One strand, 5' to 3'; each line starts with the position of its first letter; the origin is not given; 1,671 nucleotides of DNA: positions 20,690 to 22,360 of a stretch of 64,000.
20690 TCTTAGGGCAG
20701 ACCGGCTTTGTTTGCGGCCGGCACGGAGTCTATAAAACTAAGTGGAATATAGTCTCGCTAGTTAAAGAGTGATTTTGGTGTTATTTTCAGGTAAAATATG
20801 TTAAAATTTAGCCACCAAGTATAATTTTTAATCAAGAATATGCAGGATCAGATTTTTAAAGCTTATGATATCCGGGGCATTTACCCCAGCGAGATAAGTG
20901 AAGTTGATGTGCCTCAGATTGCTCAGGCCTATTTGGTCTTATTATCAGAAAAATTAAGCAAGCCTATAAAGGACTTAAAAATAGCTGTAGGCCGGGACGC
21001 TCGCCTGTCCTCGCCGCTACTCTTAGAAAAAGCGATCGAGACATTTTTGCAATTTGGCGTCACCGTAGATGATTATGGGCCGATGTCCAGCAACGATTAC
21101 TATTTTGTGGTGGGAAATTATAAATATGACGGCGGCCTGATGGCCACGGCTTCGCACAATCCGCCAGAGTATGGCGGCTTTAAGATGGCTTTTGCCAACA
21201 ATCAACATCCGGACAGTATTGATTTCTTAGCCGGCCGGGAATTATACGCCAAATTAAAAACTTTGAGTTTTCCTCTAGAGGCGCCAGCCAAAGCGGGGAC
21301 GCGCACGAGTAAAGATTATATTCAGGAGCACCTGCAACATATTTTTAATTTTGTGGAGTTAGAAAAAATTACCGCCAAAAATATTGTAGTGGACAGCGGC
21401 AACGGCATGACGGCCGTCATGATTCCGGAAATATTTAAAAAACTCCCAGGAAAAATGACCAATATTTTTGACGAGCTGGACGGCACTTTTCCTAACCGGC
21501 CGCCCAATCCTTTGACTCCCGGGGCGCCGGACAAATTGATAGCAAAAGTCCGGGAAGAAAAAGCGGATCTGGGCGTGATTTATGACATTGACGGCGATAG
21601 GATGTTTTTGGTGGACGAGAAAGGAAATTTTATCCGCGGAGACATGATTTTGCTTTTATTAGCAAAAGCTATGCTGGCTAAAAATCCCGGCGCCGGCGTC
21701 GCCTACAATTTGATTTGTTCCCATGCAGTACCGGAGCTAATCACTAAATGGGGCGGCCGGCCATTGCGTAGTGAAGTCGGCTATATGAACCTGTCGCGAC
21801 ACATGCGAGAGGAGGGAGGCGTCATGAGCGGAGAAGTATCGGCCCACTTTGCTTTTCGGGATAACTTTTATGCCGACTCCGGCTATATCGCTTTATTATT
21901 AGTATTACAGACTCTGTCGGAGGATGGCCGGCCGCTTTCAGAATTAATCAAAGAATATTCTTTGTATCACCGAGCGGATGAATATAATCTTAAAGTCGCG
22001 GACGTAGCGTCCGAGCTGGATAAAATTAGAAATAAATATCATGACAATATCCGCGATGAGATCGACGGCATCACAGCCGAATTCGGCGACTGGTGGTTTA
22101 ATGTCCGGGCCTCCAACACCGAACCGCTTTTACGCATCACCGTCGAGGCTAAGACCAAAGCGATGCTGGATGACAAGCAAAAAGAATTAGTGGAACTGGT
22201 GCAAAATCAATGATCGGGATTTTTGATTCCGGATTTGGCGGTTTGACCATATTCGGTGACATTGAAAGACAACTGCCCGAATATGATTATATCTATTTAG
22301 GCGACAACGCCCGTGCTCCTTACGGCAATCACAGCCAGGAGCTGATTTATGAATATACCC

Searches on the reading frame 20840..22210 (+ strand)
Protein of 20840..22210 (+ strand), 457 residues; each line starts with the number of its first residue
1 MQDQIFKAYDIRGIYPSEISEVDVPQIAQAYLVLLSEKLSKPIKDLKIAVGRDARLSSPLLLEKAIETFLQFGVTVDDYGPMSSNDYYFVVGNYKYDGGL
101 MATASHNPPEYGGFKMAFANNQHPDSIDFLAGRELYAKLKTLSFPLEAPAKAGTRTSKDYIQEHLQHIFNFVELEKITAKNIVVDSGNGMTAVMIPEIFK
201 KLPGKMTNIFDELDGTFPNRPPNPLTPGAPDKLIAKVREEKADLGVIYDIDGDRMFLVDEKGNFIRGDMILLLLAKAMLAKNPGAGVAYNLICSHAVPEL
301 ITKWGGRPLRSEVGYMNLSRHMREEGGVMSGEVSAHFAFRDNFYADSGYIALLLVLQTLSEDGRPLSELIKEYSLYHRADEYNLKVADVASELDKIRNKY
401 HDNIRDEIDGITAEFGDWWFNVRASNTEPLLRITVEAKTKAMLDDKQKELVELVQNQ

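Call 67: search_protein_families(library=pfam, proteins=[window:20840-22210:+], max_evalue=0.0001)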
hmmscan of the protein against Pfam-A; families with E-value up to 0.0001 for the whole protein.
window:20840-22210:+ (457 aa): 4 families
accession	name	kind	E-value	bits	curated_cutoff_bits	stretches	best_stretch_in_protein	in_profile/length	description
PF02878.22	PGM_PMM_I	-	9.2e-24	84.1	22.5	1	4-120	2-115/138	Phosphoglucomutase/phosphomannomutase, alpha/beta/alpha domain I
PF02880.22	PGM_PMM_III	-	6.2e-21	75.1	20.7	1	267-373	2-112/115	Phosphoglucomutase/phosphomannomutase, alpha/beta/alpha domain III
PF02879.22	PGM_PMM_II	-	3.3e-19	69.8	29.3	1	163-262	2-103/103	Phosphoglucomutase/phosphomannomutase, alpha/beta/alpha domain II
PF00408.26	PGM_PMM_IV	-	1.6e-09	38.1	23.1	1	382-452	2-67/68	Phosphoglucomutase/phosphomannomutase, C-terminal domain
